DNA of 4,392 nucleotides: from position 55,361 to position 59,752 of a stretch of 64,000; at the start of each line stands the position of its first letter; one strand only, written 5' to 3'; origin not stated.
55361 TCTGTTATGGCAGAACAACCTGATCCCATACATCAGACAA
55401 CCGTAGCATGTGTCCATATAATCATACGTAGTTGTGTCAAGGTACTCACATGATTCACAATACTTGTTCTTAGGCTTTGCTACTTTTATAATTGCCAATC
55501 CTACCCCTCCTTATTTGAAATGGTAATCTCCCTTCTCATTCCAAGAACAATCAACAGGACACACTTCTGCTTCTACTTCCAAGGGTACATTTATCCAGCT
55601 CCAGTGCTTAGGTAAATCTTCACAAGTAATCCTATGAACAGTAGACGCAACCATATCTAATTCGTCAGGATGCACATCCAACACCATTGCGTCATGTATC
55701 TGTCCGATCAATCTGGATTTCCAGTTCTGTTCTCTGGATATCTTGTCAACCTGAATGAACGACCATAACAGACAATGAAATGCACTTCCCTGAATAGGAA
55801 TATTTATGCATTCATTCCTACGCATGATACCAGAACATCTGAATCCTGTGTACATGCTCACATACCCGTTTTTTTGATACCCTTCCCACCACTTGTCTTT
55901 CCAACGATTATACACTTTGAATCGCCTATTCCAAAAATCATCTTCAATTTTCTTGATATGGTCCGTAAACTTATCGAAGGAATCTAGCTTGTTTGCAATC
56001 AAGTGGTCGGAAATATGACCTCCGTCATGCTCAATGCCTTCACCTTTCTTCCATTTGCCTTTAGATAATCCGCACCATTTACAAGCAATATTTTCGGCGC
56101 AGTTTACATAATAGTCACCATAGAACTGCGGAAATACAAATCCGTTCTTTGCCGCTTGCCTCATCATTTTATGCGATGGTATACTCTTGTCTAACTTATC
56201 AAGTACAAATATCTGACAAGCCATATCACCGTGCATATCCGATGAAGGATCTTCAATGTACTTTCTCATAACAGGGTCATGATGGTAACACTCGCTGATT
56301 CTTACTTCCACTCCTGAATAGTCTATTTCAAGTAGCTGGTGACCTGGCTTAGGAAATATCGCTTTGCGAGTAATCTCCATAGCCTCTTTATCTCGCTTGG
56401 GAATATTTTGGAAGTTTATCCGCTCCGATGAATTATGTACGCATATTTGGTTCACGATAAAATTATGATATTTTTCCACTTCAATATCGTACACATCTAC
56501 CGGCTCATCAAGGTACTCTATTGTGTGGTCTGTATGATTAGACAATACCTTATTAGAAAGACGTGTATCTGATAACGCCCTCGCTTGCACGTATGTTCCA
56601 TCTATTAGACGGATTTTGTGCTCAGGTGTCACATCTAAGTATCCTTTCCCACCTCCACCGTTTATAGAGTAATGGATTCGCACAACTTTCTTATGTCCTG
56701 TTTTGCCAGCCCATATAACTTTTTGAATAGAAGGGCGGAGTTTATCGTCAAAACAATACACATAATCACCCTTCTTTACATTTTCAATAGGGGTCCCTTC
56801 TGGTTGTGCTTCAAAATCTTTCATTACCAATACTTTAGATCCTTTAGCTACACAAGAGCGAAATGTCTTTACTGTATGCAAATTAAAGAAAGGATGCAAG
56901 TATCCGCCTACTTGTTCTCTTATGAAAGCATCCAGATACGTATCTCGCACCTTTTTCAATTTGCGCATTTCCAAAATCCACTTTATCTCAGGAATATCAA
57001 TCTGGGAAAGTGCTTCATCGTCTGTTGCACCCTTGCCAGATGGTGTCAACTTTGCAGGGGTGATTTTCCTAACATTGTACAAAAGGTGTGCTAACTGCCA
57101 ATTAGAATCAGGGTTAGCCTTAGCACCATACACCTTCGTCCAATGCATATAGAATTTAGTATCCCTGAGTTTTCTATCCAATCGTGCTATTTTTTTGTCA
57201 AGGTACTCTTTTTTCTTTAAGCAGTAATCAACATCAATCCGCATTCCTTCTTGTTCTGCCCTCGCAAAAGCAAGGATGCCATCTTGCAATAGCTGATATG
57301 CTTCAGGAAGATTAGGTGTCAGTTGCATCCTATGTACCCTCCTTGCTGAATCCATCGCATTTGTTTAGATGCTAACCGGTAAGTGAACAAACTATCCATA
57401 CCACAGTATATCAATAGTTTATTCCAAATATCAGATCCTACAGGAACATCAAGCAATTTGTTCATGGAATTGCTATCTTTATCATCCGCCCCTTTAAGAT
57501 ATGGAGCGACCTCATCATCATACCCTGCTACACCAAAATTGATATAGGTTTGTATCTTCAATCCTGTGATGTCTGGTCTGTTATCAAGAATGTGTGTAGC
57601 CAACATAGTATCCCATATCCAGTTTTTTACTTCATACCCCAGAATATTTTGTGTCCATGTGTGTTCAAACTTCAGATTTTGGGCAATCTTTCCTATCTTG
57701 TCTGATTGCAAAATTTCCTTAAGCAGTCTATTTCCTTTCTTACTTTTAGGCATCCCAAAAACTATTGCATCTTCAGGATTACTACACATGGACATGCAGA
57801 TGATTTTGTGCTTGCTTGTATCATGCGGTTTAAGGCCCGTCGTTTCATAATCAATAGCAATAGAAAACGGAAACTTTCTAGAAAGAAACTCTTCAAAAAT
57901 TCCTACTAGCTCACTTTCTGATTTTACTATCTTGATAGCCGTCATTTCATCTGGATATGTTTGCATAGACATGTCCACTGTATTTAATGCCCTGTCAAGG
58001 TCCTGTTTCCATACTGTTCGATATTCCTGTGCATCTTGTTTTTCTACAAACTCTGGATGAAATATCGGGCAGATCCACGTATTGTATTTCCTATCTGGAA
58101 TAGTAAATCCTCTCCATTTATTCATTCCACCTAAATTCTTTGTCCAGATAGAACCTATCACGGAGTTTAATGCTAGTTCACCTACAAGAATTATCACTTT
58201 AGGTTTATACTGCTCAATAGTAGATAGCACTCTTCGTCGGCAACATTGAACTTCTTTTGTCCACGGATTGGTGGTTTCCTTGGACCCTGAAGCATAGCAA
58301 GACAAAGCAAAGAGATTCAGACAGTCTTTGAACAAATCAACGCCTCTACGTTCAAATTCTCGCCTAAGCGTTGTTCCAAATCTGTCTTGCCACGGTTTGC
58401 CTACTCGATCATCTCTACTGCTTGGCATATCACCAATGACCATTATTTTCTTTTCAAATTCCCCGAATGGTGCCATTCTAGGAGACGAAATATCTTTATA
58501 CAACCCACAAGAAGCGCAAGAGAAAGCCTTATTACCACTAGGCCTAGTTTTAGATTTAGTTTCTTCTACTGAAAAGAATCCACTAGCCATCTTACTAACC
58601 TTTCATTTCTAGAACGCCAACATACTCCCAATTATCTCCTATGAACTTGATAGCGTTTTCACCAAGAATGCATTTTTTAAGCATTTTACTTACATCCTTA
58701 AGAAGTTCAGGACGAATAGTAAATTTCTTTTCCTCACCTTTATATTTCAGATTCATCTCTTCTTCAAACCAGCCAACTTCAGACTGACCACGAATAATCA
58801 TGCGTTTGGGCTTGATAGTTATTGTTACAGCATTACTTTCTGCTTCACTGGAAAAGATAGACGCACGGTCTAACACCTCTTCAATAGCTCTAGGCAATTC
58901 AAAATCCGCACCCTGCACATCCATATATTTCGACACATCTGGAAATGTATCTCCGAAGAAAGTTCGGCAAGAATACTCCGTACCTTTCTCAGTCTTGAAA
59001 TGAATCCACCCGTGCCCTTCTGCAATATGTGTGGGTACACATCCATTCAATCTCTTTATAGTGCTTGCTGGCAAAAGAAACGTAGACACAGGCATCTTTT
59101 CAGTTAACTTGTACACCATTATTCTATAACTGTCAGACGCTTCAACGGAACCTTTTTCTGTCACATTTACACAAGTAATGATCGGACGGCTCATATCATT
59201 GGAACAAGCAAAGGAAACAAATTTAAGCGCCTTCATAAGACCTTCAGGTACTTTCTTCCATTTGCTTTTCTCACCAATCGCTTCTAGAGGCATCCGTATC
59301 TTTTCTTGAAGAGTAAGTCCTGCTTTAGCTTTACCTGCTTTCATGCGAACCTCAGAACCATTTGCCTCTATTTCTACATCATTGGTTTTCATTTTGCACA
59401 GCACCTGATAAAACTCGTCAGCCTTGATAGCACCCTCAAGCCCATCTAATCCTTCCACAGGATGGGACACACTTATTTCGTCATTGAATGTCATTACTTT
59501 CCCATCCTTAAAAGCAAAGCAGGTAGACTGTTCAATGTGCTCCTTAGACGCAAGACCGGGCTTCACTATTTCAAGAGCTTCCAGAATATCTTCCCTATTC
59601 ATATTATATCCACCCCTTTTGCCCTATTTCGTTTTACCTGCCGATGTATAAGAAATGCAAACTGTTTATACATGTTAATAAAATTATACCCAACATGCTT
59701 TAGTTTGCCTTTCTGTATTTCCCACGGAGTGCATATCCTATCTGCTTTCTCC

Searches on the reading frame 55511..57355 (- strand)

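Call 35: search_protein_families(library=phrogs, proteins=[window:55511-57355:-], max_evalue=0.001)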
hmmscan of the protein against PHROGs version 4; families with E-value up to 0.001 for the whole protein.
window:55511-57355:- (614 aa): 4 families
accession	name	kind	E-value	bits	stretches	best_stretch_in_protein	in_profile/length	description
phrog_17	-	DNA, RNA and nucleotide metabolism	9.6e-53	180.5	2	309-612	976-1237/1445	DNA polymerase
phrog_2573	-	DNA, RNA and nucleotide metabolism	4e-24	86.4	2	468-598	117-270/336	DNA polymerase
phrog_5995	-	DNA, RNA and nucleotide metabolism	6.3e-13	49.8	1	468-611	25-181/236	DNA polymerase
phrog_10285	-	DNA, RNA and nucleotide metabolism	3.4e-07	30.6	1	292-404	9-117/321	DNA polymerase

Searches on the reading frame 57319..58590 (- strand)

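Call 35: search_protein_families(library=phrogs, proteins=[window:57319-58590:-], max_evalue=0.001)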
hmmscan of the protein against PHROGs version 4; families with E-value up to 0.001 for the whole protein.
window:57319-58590:- (423 aa): 2 families
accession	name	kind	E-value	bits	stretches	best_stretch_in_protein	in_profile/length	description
phrog_17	-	DNA, RNA and nucleotide metabolism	1.5e-29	103.7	1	46-416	479-830/1445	DNA polymerase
phrog_4008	-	DNA, RNA and nucleotide metabolism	4e-06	27.2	1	109-276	78-242/281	DNA polymerase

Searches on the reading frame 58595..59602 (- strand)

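Call 35: search_protein_families(library=phrogs, proteins=[window:58595-59602:-], max_evalue=0.001)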
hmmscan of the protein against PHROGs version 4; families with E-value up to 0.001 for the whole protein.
window:58595-59602:- (335 aa): 2 families
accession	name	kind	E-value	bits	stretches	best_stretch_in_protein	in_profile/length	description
phrog_947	-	DNA, RNA and nucleotide metabolism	3.8e-37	129.1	1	2-309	8-331/368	DNA polymerase processivity factor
phrog_6615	-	DNA, RNA and nucleotide metabolism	2.1e-05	25.3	0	135-163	19-47/214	DNA polymerase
